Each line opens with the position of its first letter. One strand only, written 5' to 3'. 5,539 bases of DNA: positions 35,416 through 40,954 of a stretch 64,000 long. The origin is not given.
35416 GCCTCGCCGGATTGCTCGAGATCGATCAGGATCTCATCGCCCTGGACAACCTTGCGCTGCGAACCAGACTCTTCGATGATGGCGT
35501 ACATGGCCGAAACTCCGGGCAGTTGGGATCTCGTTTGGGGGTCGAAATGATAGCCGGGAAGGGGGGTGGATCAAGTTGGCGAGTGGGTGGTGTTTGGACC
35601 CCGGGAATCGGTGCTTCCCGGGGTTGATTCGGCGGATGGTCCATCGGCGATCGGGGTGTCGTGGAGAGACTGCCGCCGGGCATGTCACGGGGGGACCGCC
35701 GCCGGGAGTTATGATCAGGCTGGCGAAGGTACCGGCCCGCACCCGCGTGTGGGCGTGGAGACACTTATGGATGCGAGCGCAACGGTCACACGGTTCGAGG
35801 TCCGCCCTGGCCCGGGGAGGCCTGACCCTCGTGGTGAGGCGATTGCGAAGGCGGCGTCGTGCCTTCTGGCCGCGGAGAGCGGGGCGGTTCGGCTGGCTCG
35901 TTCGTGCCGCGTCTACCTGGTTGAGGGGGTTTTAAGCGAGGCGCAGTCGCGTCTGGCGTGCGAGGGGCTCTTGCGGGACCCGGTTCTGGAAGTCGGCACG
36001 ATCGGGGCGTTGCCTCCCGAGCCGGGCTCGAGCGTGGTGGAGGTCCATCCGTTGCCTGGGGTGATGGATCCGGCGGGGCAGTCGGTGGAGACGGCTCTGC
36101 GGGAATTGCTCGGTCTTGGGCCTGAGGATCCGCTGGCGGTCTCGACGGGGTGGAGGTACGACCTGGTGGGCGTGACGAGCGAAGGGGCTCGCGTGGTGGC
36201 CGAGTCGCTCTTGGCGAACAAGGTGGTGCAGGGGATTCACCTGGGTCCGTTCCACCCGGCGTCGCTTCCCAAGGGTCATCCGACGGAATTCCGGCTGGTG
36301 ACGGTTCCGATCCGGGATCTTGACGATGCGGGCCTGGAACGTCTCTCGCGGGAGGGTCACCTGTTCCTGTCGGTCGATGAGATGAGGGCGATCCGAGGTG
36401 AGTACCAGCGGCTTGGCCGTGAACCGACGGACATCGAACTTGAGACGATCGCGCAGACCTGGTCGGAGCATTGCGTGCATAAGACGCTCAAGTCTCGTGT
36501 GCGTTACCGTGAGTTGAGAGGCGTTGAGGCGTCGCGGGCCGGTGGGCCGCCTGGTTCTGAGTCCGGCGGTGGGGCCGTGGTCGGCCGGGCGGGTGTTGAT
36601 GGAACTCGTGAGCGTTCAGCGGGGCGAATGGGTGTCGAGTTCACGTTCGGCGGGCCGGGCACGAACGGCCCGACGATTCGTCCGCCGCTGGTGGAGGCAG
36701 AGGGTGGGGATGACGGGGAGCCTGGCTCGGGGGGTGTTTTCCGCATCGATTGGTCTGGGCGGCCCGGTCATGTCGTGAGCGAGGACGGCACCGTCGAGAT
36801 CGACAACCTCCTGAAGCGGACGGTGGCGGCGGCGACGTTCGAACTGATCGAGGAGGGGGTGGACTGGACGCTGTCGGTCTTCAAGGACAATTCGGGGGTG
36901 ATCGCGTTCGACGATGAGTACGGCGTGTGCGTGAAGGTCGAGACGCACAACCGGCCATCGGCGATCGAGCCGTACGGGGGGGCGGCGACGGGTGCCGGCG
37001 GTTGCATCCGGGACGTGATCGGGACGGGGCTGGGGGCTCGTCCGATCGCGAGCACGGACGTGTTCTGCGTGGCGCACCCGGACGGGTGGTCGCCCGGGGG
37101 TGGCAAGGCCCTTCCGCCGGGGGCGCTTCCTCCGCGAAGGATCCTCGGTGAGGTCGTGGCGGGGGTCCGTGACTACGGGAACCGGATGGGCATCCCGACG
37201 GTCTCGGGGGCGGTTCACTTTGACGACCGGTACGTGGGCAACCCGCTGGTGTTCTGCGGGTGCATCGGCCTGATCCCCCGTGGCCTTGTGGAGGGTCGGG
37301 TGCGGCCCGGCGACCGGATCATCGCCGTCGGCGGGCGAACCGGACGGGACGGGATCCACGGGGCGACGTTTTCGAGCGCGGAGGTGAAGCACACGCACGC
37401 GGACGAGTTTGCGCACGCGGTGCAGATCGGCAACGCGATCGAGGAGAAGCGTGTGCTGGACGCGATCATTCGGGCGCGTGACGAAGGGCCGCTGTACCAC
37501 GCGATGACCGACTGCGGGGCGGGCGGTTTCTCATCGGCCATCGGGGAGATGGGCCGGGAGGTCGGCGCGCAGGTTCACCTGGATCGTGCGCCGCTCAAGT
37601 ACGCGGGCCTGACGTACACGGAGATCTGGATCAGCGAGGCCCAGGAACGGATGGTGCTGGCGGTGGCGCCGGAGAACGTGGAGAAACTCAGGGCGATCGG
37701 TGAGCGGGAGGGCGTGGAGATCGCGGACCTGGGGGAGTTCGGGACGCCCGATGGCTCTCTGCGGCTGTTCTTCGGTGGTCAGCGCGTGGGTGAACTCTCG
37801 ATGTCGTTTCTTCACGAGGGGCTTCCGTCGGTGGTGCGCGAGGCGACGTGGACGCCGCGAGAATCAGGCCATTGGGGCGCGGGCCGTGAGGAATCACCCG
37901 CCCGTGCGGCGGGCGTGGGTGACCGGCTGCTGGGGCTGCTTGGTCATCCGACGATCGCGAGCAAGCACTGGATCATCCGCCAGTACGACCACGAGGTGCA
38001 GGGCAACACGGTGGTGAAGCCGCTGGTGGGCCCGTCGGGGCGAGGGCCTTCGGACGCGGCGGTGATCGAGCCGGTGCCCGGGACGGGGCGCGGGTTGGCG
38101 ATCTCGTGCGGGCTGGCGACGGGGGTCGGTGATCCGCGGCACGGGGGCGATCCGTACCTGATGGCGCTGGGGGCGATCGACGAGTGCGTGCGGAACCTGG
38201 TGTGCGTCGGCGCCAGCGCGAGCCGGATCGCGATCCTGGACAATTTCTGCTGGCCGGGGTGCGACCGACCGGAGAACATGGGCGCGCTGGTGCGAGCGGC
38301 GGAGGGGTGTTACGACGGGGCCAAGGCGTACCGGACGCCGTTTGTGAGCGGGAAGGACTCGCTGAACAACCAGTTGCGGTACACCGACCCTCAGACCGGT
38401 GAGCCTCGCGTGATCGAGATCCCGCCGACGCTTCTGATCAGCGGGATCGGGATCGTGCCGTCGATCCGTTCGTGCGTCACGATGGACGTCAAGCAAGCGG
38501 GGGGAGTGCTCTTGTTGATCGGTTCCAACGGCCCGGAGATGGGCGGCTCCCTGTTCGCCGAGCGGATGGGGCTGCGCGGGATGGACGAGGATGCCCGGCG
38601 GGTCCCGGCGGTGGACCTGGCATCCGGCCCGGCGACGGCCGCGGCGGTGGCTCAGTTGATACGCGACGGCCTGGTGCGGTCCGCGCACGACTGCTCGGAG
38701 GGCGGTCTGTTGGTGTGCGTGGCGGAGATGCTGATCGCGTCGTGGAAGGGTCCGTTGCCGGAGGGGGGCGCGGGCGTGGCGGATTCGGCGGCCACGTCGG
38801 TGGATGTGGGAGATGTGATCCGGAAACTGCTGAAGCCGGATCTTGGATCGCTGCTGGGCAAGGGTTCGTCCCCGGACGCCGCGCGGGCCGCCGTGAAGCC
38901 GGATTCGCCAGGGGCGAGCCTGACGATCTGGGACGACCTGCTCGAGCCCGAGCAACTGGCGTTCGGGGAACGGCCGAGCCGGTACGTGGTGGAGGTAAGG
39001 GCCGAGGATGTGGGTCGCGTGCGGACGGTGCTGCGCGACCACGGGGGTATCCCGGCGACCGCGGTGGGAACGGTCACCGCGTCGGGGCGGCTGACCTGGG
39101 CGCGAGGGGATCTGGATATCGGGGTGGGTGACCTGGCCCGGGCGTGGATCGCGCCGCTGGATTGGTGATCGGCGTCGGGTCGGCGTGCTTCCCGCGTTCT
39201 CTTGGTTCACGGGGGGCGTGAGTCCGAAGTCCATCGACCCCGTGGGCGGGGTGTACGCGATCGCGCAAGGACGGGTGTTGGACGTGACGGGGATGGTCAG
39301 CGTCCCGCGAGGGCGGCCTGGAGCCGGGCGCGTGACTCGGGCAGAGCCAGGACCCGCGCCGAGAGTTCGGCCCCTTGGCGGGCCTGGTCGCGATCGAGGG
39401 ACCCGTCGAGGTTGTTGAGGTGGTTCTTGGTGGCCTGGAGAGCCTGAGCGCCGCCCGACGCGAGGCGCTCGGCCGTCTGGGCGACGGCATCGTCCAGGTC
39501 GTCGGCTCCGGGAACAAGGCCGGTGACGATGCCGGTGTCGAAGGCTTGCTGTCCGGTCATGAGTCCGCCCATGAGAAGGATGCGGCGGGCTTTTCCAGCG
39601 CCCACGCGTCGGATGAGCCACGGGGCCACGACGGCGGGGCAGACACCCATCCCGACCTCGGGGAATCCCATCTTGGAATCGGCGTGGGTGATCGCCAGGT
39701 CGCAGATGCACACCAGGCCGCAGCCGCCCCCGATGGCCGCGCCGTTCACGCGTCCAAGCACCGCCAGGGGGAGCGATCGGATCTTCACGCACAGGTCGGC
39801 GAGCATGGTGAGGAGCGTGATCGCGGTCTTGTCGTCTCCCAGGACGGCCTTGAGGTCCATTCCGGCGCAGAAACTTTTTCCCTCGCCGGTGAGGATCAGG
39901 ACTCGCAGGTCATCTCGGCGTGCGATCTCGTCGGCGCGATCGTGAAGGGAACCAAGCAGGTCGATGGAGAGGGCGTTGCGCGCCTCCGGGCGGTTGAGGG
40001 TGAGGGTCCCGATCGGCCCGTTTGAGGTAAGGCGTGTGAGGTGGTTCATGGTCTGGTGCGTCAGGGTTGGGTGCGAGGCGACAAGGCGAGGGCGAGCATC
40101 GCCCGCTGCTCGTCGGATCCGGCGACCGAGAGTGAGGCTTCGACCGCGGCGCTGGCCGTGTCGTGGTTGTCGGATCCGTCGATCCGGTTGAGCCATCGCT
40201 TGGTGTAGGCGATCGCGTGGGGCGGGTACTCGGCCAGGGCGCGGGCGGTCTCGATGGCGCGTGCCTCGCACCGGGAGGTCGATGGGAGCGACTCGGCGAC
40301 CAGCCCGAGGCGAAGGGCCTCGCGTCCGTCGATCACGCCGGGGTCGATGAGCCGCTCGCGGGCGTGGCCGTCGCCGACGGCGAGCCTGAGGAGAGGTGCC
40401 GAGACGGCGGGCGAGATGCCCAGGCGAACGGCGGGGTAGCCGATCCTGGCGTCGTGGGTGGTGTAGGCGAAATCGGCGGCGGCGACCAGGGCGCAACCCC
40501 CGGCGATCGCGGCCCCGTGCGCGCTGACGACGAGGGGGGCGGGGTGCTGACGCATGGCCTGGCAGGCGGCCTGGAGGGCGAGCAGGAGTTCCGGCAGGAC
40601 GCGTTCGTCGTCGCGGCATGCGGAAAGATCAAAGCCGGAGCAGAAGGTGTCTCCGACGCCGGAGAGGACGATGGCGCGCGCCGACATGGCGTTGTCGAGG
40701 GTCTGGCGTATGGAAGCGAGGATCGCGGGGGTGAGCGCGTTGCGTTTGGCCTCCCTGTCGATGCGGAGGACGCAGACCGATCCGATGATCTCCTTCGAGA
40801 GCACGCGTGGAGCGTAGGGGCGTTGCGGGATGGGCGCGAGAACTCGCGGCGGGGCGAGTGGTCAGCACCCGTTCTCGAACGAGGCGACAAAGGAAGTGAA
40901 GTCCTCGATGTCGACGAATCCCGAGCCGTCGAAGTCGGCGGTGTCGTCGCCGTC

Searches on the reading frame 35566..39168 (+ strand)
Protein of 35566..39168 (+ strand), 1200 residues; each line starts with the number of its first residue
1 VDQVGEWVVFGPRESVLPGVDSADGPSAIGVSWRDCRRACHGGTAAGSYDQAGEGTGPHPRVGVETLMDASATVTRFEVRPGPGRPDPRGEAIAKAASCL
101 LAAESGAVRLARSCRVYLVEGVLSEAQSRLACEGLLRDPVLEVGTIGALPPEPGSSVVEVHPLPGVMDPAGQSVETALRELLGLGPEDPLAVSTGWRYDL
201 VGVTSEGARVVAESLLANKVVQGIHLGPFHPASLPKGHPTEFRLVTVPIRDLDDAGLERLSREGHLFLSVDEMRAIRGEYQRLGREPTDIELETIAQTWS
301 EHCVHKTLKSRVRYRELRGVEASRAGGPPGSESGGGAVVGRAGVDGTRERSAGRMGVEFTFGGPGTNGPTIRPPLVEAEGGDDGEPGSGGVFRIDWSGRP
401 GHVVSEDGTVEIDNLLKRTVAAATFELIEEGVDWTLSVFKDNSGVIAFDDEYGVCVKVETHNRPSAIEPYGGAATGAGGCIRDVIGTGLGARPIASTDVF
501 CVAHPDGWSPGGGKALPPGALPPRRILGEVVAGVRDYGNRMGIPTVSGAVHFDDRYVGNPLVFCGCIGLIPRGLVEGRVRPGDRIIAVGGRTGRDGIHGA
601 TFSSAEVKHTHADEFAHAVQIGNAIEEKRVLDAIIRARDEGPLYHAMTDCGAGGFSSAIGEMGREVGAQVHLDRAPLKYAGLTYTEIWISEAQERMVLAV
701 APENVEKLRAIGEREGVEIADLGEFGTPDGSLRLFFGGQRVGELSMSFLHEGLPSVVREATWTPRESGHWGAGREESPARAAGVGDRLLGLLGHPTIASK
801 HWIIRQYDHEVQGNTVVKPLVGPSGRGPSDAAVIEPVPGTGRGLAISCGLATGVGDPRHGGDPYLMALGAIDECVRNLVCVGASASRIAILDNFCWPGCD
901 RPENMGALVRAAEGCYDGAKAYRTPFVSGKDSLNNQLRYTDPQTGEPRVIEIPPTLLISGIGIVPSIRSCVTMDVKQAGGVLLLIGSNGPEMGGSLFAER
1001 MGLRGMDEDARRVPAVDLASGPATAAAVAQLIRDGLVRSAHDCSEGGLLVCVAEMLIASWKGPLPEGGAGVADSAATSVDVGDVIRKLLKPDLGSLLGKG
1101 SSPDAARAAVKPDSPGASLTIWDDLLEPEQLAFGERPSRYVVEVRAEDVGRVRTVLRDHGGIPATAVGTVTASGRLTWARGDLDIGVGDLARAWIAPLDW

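Call 17: search_protein_families(library=pfam, proteins=[window:35566-39168:+], max_evalue=0.001)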
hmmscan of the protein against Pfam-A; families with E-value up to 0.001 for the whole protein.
window:35566-39168:+ (1200 aa): 4 families
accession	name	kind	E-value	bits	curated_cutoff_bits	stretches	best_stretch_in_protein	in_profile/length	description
PF02769.27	AIRS_C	-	2.4e-45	154.9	23.1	2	580-725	1-145/156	AIR synthase related protein, C-terminal domain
PF00586.29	AIRS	-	5.5e-30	104.5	24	2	441-570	2-112/112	AIR synthase related protein, N-terminal domain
PF18072.6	FGAR-AT_linker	-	4.1e-18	66.1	26.6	1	257-306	1-50/50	Formylglycinamide ribonucleotide amidotransferase linker domain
PF02700.19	PurS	-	1.4e-07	32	22.2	0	157-223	3-72/77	Phosphoribosylformylglycinamidine (FGAM) synthase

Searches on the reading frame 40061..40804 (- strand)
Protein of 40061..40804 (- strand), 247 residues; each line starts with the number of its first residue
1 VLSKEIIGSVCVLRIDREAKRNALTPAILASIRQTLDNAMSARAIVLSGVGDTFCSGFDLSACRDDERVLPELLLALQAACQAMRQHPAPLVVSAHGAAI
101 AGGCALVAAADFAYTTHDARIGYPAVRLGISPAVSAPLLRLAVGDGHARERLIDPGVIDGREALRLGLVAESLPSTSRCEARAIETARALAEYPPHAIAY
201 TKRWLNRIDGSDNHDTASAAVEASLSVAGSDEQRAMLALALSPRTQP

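Call 49: search_protein_families(library=pfam, proteins=[window:40061-40804:-], max_evalue=0.0001)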
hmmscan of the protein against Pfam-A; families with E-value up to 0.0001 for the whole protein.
window:40061-40804:- (247 aa): 2 families
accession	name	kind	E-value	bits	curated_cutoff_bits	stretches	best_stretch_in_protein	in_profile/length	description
PF00378.25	ECH_1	-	2.9e-30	105.8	27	1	8-208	4-208/251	Enoyl-CoA hydratase/isomerase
PF16113.10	ECH_2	-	8.5e-12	45.6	27.2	1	11-138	2-137/335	Enoyl-CoA hydratase/isomerase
